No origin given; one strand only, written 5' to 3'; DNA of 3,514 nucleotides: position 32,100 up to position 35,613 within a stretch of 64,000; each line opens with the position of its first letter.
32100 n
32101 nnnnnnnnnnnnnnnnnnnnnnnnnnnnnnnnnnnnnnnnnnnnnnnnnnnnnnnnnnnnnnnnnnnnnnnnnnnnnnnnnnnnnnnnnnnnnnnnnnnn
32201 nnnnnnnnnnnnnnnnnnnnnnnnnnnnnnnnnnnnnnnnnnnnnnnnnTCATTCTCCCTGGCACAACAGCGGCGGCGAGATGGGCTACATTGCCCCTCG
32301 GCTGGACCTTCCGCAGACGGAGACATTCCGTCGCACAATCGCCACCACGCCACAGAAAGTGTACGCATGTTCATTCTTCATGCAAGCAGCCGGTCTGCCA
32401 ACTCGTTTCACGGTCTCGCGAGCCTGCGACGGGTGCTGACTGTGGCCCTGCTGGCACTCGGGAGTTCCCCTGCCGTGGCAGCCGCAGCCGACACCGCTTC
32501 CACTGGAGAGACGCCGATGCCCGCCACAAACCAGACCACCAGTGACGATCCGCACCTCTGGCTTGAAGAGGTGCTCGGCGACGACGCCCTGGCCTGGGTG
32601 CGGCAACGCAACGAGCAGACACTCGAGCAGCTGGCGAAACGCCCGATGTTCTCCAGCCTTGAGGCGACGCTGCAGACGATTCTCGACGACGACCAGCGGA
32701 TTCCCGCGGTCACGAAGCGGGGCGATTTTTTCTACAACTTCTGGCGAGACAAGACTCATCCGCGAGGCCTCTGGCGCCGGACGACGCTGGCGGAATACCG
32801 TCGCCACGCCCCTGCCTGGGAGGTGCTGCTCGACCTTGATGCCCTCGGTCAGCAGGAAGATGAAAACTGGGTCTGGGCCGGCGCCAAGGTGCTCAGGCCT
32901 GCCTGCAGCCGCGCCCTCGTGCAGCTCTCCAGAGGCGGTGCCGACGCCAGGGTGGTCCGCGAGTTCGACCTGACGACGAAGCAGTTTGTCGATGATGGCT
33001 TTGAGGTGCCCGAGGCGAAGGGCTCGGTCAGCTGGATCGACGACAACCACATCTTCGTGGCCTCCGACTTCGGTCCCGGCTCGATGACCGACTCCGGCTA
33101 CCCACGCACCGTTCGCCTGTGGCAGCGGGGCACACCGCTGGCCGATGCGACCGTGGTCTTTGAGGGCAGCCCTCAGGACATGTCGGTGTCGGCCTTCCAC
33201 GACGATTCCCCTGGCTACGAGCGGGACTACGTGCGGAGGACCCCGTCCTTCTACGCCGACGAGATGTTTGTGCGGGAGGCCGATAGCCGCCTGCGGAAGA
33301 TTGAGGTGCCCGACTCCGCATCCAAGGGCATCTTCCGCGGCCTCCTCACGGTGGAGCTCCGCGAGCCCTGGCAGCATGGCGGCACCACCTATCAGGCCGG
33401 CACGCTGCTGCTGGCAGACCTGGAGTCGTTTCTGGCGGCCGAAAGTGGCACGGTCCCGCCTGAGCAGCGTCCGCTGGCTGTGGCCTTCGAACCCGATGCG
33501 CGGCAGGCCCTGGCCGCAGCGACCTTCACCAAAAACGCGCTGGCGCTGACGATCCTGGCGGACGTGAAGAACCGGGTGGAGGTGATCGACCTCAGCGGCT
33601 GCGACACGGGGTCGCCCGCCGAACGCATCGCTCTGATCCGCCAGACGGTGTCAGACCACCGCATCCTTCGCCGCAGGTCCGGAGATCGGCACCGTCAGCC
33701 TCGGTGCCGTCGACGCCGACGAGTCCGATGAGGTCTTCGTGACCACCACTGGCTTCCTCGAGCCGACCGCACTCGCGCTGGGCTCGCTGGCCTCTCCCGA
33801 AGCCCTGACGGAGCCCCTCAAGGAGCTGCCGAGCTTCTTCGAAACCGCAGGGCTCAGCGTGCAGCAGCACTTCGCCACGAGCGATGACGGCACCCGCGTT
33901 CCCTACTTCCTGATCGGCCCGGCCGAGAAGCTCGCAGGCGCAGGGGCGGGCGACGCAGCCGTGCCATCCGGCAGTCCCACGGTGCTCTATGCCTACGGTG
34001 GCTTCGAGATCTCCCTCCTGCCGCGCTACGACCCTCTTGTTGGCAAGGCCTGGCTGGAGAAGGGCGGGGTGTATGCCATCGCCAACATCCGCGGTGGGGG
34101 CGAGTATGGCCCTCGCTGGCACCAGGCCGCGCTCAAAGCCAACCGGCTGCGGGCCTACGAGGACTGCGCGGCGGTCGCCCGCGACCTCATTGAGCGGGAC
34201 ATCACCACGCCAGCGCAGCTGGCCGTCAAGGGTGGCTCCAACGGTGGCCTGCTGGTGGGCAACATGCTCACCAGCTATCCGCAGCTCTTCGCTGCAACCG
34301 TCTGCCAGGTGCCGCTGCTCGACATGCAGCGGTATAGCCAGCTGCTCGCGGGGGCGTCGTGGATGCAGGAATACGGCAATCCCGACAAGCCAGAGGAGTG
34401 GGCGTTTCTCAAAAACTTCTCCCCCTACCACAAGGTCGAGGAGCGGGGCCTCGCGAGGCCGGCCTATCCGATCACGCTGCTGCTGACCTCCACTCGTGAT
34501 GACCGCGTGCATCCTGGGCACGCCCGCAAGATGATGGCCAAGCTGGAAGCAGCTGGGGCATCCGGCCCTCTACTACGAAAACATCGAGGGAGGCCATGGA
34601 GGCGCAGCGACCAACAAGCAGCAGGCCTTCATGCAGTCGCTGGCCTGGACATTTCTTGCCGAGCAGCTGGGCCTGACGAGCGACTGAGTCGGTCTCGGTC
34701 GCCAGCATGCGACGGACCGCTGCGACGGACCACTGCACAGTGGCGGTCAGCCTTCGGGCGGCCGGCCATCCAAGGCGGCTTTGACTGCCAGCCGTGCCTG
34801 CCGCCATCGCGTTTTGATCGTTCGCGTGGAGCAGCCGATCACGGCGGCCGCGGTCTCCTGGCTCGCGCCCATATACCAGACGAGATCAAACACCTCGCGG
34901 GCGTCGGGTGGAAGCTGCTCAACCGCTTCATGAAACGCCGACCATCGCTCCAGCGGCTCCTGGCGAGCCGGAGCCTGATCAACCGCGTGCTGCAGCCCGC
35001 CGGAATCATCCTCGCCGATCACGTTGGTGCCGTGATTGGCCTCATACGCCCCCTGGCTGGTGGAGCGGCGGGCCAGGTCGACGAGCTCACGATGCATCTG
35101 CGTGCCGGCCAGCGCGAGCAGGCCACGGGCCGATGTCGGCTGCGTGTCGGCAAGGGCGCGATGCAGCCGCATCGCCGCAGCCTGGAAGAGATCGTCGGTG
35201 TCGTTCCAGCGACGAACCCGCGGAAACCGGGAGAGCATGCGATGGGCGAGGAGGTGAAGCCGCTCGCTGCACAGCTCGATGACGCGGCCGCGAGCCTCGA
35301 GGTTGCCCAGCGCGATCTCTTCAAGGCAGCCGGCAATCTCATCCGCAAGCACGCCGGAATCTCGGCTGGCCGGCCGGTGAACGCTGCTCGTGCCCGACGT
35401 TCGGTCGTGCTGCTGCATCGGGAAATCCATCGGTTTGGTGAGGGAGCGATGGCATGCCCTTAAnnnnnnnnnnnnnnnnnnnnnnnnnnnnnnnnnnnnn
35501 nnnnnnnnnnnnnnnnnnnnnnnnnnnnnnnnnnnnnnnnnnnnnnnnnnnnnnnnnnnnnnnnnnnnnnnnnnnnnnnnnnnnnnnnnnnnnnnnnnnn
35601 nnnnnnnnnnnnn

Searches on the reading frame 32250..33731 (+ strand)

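Call 24: search_protein_families(library=pfam, proteins=[window:32250-33731:+], max_evalue=0.00001)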
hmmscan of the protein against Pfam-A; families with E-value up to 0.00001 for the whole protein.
window:32250-33731:+ (493 aa): 1 family
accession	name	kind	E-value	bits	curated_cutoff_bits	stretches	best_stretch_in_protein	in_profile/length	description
PF02897.21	Peptidase_S9_N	-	4.8e-28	98.5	24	1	88-314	8-232/414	Prolyl oligopeptidase, N-terminal beta-propeller domain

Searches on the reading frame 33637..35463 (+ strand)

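Call 24: search_protein_families(library=pfam, proteins=[window:33637-35463:+], max_evalue=0.00001)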
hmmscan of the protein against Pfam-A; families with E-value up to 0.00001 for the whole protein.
window:33637-35463:+ (608 aa): 1 family
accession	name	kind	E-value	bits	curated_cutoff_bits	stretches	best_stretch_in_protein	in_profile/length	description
PF00326.27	Peptidase_S9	-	5.2e-39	134.4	22.6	1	138-309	8-176/213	Prolyl oligopeptidase family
